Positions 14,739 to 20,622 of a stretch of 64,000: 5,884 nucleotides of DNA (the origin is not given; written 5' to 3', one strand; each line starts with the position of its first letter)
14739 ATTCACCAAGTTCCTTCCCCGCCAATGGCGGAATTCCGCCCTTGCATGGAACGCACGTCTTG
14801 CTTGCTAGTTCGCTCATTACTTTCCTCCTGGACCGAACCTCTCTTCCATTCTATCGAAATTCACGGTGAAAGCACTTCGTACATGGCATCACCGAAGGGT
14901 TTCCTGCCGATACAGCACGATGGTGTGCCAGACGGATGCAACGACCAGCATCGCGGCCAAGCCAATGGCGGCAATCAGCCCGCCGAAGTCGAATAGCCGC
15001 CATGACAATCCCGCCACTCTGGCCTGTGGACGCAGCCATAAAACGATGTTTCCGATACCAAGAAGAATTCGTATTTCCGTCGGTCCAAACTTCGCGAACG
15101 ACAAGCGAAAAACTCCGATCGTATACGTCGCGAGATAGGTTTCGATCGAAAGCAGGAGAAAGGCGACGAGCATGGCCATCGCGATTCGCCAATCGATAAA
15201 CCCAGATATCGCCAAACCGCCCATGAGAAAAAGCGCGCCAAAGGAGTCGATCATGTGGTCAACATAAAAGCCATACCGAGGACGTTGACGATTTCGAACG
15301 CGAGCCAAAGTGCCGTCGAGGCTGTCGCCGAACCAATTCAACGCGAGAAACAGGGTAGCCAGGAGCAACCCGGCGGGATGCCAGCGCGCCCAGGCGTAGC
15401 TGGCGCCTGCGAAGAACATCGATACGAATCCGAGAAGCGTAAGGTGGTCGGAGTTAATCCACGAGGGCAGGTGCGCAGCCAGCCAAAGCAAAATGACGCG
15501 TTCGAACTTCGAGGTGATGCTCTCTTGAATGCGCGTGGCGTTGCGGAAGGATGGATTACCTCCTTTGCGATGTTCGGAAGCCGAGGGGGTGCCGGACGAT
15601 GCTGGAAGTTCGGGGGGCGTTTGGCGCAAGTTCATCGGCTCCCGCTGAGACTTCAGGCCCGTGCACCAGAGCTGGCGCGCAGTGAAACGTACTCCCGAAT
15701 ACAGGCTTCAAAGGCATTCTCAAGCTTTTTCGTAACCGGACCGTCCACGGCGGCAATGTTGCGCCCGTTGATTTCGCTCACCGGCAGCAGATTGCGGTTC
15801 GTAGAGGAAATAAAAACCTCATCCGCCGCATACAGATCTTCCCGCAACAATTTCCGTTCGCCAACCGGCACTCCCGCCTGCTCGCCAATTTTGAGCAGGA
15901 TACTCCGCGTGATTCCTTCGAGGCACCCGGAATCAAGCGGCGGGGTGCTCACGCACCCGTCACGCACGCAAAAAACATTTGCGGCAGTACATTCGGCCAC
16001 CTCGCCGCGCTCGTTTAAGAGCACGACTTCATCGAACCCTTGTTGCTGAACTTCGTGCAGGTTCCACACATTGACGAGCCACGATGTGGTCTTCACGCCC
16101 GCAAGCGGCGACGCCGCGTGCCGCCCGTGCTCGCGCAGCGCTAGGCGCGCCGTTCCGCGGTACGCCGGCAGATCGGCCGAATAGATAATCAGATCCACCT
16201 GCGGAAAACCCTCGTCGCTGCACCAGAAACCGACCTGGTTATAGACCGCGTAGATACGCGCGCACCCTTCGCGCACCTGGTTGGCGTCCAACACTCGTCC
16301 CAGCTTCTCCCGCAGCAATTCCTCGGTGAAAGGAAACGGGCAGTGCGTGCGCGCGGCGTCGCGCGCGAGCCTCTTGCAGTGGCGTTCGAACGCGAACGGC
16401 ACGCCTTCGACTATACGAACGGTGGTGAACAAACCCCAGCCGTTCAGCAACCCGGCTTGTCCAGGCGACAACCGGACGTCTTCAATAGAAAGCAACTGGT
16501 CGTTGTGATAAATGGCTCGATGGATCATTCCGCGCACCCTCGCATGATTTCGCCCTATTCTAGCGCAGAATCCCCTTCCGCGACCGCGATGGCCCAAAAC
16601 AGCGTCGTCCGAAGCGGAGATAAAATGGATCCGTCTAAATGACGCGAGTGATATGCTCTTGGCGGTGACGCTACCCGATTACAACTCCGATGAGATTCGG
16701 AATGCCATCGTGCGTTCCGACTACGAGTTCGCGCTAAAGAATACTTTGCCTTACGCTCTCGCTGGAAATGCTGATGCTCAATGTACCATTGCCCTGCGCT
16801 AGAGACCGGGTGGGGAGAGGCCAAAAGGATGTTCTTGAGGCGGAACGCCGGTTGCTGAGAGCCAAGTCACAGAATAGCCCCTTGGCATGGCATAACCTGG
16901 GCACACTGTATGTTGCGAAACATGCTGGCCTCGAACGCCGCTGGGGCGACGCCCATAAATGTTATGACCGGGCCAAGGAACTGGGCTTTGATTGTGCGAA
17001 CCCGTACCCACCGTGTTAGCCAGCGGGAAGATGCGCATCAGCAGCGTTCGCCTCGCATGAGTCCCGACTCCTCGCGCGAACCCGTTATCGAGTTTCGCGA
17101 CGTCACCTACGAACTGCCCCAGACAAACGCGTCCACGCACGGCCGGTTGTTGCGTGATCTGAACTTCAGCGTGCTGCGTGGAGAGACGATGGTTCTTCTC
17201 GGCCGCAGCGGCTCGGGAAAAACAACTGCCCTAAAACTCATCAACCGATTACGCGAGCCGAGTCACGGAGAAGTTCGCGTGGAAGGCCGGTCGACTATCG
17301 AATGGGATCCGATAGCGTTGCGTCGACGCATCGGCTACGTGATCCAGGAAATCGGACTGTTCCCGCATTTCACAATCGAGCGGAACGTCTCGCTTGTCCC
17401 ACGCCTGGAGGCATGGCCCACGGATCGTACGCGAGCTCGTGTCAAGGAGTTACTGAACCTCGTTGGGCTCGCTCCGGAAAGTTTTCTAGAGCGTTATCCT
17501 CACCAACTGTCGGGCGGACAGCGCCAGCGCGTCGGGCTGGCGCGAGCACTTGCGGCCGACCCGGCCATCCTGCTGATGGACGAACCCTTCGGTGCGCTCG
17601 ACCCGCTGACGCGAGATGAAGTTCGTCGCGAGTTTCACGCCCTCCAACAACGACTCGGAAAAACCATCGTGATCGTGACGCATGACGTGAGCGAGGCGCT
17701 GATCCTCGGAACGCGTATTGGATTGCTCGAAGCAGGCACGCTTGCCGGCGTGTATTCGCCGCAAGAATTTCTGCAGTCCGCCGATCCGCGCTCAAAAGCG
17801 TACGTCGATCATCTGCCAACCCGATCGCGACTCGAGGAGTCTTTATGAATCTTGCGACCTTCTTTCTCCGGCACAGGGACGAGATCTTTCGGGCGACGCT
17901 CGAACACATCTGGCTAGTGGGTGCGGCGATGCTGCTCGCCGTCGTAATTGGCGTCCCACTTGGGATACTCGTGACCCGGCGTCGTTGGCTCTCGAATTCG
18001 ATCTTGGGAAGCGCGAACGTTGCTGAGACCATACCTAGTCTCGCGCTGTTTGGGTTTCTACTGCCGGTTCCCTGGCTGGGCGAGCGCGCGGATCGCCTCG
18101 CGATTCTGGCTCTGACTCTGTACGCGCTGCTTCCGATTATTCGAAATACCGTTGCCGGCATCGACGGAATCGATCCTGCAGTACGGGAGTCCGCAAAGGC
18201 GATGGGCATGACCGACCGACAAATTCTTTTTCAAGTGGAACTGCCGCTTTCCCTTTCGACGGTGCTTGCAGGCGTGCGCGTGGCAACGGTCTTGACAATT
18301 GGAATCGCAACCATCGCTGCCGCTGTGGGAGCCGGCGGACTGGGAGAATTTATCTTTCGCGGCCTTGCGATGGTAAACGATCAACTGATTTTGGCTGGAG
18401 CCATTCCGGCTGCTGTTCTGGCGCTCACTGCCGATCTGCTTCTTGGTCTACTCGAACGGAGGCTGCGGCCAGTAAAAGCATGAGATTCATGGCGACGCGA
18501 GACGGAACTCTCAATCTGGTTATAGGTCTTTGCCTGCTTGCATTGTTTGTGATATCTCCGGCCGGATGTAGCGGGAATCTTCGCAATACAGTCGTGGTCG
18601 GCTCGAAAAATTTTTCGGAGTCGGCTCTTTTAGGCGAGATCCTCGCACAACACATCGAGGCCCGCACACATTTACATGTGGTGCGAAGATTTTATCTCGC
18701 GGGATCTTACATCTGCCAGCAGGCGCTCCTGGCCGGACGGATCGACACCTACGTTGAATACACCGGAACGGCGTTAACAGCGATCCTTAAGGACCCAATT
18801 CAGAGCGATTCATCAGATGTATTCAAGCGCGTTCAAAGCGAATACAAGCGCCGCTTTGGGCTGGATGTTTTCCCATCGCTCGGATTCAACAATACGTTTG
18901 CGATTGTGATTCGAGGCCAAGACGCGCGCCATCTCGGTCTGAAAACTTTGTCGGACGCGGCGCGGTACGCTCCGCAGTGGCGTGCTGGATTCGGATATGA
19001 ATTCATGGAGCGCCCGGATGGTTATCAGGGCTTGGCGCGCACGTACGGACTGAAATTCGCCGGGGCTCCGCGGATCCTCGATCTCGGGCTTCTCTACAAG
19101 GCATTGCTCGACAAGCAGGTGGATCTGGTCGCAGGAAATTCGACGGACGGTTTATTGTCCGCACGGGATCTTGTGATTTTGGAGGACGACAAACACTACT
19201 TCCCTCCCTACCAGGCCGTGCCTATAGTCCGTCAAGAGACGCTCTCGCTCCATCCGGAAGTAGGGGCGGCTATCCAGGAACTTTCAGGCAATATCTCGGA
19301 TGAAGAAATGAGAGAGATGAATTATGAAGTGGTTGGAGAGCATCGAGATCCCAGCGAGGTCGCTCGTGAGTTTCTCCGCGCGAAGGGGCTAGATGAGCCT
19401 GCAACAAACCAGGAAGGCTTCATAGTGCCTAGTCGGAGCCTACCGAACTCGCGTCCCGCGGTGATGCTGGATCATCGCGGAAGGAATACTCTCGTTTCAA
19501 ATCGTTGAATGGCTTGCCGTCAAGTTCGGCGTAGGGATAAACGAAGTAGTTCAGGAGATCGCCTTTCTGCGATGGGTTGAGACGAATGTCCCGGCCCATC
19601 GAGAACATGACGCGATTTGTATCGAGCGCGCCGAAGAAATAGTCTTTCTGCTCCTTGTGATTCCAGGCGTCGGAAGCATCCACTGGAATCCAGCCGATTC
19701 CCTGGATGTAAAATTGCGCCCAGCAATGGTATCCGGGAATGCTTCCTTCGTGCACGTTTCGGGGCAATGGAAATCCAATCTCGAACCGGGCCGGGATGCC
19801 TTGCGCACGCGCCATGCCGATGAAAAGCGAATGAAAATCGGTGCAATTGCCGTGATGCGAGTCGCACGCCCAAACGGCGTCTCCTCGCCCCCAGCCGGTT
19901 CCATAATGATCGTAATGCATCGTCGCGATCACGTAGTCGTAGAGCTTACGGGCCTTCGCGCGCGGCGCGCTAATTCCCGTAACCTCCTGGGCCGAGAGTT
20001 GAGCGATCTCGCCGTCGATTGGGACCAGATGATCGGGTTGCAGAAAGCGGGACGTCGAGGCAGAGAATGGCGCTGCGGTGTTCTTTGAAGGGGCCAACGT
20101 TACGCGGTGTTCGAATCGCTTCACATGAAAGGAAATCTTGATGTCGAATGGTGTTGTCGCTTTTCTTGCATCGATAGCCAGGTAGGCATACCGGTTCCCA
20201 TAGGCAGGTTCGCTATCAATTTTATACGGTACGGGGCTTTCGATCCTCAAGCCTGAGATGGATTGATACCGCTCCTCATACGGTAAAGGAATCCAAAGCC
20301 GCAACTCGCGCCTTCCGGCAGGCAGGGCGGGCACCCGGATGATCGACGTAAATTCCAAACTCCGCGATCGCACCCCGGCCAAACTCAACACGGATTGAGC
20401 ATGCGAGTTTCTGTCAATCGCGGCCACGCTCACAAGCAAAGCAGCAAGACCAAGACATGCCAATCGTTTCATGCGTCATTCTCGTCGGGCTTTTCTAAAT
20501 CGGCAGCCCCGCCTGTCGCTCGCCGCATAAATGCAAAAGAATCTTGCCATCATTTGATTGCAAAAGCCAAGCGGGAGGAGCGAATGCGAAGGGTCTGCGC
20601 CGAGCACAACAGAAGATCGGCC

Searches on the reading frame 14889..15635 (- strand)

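Call 28: search_protein_families(library=pfam, proteins=[window:14889-15635:-], max_evalue=0.00001)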
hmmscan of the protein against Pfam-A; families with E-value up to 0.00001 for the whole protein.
window:14889-15635:- (248 aa): 1 family
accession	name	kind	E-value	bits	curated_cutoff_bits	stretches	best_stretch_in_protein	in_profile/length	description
PF01066.26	CDP-OH_P_transf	-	7e-06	26.9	22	0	65-217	7-138/152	CDP-alcohol phosphatidyltransferase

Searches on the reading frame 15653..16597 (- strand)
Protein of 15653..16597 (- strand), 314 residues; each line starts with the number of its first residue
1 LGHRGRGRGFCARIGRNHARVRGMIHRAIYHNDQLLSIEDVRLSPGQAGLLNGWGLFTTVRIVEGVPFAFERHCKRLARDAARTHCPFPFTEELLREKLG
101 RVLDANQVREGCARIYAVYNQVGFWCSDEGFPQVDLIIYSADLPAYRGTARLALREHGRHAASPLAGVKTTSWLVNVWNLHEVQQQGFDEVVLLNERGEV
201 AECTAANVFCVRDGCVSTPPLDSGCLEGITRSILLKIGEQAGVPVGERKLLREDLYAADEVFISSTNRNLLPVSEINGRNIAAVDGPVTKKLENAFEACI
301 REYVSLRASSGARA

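Call 9: search_protein_families(library=pfam, proteins=[window:15653-16597:-], max_evalue=0.001)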
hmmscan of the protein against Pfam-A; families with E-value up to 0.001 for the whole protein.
window:15653-16597:- (314 aa): 1 family
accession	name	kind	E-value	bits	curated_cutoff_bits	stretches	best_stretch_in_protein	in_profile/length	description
PF01063.24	Aminotran_4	-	1.1e-51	176.3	28.5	1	55-276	1-223/223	Amino-transferase class IV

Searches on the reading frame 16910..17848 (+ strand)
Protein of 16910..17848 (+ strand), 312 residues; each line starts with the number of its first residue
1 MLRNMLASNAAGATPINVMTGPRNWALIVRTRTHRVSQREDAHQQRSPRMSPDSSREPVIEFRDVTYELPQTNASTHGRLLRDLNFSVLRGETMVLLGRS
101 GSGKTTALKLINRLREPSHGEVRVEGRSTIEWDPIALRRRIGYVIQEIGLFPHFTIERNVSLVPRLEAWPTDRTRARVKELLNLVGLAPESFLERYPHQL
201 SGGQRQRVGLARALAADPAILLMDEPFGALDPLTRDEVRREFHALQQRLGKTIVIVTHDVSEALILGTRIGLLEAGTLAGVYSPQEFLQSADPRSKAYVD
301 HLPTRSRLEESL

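Call 9: search_protein_families(library=pfam, proteins=[window:16910-17848:+], max_evalue=0.001)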
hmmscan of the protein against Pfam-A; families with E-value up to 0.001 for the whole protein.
window:16910-17848:+ (312 aa): 2 families
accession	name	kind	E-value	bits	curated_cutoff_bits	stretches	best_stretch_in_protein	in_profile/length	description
PF00005.33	ABC_tran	-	8.9e-35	120.7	25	1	81-227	1-136/137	ABC transporter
PF13304.12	AAA_21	-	5.8e-10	40.2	27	1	183-260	221-300/304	AAA domain, putative AbiEii toxin, Type IV TA system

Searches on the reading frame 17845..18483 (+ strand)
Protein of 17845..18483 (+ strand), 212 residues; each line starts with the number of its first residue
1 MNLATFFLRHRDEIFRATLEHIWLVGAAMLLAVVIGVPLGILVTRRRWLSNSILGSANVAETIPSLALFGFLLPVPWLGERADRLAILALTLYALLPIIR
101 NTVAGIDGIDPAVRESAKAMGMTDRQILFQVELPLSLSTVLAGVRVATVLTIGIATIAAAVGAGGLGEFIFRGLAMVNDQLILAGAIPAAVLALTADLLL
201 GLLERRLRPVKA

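Call 9: search_protein_families(library=pfam, proteins=[window:17845-18483:+], max_evalue=0.001)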
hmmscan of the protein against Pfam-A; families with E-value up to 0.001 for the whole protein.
window:17845-18483:+ (212 aa): 1 family
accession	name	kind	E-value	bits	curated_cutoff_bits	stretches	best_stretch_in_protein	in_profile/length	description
PF00528.27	BPD_transp_1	-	4.6e-25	88.8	26.4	1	36-208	1-183/184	Binding-protein-dependent transport system inner membrane component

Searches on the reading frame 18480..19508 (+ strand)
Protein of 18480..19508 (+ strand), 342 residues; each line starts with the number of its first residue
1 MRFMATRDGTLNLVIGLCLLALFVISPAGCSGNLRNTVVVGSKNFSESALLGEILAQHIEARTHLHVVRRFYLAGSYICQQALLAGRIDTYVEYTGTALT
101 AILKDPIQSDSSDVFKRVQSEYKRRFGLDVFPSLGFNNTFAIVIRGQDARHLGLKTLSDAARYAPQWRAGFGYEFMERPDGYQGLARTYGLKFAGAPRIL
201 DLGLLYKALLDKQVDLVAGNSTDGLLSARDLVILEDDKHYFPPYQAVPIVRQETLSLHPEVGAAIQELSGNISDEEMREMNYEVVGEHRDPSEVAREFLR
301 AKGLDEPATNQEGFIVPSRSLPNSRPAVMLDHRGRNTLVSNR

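Call 9: search_protein_families(library=pfam, proteins=[window:18480-19508:+], max_evalue=0.001)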
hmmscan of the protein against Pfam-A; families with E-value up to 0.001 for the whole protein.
window:18480-19508:+ (342 aa): 1 family
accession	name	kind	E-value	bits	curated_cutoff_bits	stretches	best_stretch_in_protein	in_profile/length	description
PF04069.17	OpuAC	-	1.8e-60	205.2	21.2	1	37-300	2-256/257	Substrate binding domain of ABC-type glycine betaine transport system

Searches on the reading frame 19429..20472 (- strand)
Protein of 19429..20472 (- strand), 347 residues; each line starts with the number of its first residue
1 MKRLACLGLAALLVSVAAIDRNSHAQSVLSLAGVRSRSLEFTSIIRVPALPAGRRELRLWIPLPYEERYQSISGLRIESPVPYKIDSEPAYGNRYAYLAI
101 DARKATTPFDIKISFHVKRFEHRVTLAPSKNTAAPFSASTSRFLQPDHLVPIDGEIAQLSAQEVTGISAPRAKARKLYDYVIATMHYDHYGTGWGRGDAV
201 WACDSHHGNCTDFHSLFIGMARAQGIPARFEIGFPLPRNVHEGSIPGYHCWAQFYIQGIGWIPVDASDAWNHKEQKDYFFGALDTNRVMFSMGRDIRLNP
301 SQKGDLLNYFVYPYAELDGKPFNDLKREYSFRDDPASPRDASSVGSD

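Call 9: search_protein_families(library=pfam, proteins=[window:19429-20472:-], max_evalue=0.001)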
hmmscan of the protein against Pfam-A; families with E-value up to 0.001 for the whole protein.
window:19429-20472:- (347 aa): 1 family
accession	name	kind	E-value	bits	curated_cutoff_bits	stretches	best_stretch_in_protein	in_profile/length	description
PF01841.26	Transglut_core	-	4.6e-28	98.1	23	1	161-266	4-108/108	Transglutaminase-like superfamily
